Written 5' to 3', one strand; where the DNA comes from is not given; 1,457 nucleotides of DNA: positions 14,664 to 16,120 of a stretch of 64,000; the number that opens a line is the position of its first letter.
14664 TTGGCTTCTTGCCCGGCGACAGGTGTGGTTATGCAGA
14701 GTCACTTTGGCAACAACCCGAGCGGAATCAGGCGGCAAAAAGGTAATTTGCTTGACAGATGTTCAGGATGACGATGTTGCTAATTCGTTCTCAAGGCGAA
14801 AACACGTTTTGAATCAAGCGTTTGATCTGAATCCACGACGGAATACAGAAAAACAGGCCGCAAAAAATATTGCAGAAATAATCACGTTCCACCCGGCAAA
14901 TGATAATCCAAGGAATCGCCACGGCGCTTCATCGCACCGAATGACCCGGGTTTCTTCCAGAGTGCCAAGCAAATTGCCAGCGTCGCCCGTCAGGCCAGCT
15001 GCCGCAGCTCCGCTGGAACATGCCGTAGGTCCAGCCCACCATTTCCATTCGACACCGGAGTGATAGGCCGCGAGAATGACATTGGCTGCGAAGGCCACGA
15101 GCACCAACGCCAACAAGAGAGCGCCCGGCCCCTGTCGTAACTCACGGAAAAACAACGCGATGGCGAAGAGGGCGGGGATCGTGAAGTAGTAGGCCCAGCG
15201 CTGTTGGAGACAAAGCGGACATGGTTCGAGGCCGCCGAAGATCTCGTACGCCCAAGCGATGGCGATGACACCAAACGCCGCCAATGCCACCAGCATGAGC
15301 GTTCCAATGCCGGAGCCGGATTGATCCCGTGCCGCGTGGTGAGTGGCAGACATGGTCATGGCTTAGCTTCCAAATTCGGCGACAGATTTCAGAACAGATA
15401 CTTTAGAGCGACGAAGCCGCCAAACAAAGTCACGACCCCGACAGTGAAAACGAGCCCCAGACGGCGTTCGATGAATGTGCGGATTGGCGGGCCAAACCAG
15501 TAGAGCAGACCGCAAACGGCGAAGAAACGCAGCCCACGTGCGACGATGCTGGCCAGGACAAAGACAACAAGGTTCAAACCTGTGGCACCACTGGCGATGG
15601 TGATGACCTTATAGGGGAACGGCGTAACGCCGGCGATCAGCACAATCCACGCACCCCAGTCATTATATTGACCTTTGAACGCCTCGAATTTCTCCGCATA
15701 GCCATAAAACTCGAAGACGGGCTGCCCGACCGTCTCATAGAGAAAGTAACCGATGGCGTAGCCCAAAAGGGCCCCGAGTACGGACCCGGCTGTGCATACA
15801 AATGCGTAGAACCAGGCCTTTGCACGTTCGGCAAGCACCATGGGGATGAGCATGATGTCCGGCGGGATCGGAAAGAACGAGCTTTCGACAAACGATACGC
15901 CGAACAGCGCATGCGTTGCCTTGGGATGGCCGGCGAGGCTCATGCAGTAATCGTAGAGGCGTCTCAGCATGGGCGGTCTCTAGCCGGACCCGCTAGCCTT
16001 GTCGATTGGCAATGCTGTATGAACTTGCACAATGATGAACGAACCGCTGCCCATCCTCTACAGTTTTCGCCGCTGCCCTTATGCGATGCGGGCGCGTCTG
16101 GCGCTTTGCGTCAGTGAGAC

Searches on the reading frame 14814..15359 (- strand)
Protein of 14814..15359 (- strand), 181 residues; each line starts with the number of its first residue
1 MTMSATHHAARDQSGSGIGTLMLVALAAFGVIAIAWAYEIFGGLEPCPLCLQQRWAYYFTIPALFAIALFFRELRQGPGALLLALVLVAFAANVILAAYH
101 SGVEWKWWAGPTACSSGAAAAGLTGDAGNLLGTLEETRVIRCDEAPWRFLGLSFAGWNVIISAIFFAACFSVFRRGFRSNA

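Call 8: search_protein_families(library=pfam, proteins=[window:14814-15359:-], max_evalue=1)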
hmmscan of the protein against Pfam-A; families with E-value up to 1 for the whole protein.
window:14814-15359:- (181 aa): 2 families
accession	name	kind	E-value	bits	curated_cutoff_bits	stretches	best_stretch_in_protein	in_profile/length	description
PF02600.21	DsbB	-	7.5e-31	108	22.1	1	21-170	5-146/148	Disulfide bond formation protein DsbB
PF08552.16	Kei1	-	0.01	16.1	25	1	38-119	28-109/181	Inositolphosphorylceramide synthase subunit Kei1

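Call 11: find_encoding_contigs(protein=window:14814-15359:-, flank=3000, max_places=6)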
Protein window:14814-15359:- (181 aa): no gene with exactly this product is on record in the collection.

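Call 13: find_related_loci(query=window:14814-15359:-, collection=genome_contigs, flank=6000)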
Query window:14814-15359:- (181 aa) in genome_contigs; peptide patterns used: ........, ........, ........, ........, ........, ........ (x = any residue, [..] = any of these).
599 stretches matched a pattern (row limit reached: there are more); 135 encode a relative of the query (tblastn E <= 1e-3); the best 80 are kept; 80 distinct loci.
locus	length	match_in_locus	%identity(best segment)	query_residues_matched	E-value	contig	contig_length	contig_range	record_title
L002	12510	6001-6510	67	3-174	7e-60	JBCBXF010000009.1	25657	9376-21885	MAG: Pseudomonadota bacterium isolate J06649_7 NODE_9_length_25657_cov_4.258679, whole genome shotgun sequence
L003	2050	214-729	65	1-174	4e-60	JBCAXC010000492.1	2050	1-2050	MAG: Pseudomonadota bacterium isolate J06555_1 NODE_492_length_2050_cov_4.724785, whole genome shotgun sequence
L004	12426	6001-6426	51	20-164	2e-42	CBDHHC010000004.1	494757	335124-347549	MAG: Methyloligellaceae bacterium isolate 6e79dc5b-b747-4b3e-a7fd-7c60e5cccdde genome assembly, contig: contig_4, whole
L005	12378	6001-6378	53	32-159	7e-42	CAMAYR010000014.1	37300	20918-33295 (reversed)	MAG: Devosia equisanguinis isolate MH-08apr19-168 genome assembly, contig: MH-08apr19-C2493, whole genome shotgun sequen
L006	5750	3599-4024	53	23-166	2e-40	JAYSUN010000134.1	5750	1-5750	MAG: Hyphomicrobiaceae bacterium isolate GFS_12636 GFS_12636_133, whole genome shotgun sequence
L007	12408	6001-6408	52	23-162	3e-40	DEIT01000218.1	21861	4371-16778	MAG TPA_asm: Hyphomicrobiaceae bacterium UBA2767 UBA2767_contig_1739, whole genome shotgun sequence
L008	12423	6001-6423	54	24-166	7e-40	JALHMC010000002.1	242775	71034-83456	MAG: Hyphomicrobiaceae bacterium isolate Bin_29_3 c_000000000302, whole genome shotgun sequence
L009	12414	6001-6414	51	38-181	2e-39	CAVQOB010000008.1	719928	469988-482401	MAG: uncultured Alphaproteobacteria bacterium isolate MFD04651.bin.1.138 genome assembly, contig: contig_17336, whole ge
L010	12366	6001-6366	54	38-162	4e-39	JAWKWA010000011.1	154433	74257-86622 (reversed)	MAG: Hyphomicrobiaceae bacterium isolate BC3.5 BC3.5.fa-11, whole genome shotgun sequence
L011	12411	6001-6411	51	22-162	7e-39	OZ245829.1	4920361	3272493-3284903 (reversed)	MAG: Hyphomicrobiales bacterium isolate e75b2482-386e-49a5-88ac-96db8616c2ba genome assembly, chromosome: 1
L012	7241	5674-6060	53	31-162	1e-38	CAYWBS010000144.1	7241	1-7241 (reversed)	MAG TPA_asm: uncultured Hyphomicrobiaceae bacterium isolate binchicken_co262_39 genome assembly, contig: NODE_11892_leng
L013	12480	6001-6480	49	3-167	4e-38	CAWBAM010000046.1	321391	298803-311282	MAG: uncultured proteobacterium isolate MFD08691.bin.2.26 genome assembly, contig: contig_41749, whole genome shotgun se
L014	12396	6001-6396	50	23-162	3e-38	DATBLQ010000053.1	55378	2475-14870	MAG TPA_asm: Aestuariivirgaceae bacterium isolate SMAG_U3976 k141_492083, whole genome shotgun sequence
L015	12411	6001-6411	51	22-162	7e-38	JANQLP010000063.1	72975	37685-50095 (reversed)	MAG: Hyphomicrobiales bacterium isolate PL25a_bin.62 k99_1096493, whole genome shotgun sequence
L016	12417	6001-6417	48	35-178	6e-38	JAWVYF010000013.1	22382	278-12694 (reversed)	MAG: Anderseniella sp. isolate HN13.bin.27 k141_1194276_length_22382_cov_20.5726, whole genome shotgun sequence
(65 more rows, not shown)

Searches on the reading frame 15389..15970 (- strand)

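Call 8: search_protein_families(library=pfam, proteins=[window:15389-15970:-], max_evalue=1)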
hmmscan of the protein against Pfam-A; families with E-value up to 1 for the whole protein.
window:15389-15970:- (193 aa): 3 families
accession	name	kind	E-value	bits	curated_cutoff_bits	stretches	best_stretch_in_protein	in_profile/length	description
PF09335.16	VTT_dom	-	3.1e-11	44.2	33.9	1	36-156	2-121/123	VTT domain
PF23494.1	bPH_10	-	0.023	14.6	27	1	51-114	6-66/151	YqeB-like bacterial PH domain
PF13488.11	Gly-zipper_Omp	-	0.037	14.4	25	1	59-76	24-41/46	Glycine zipper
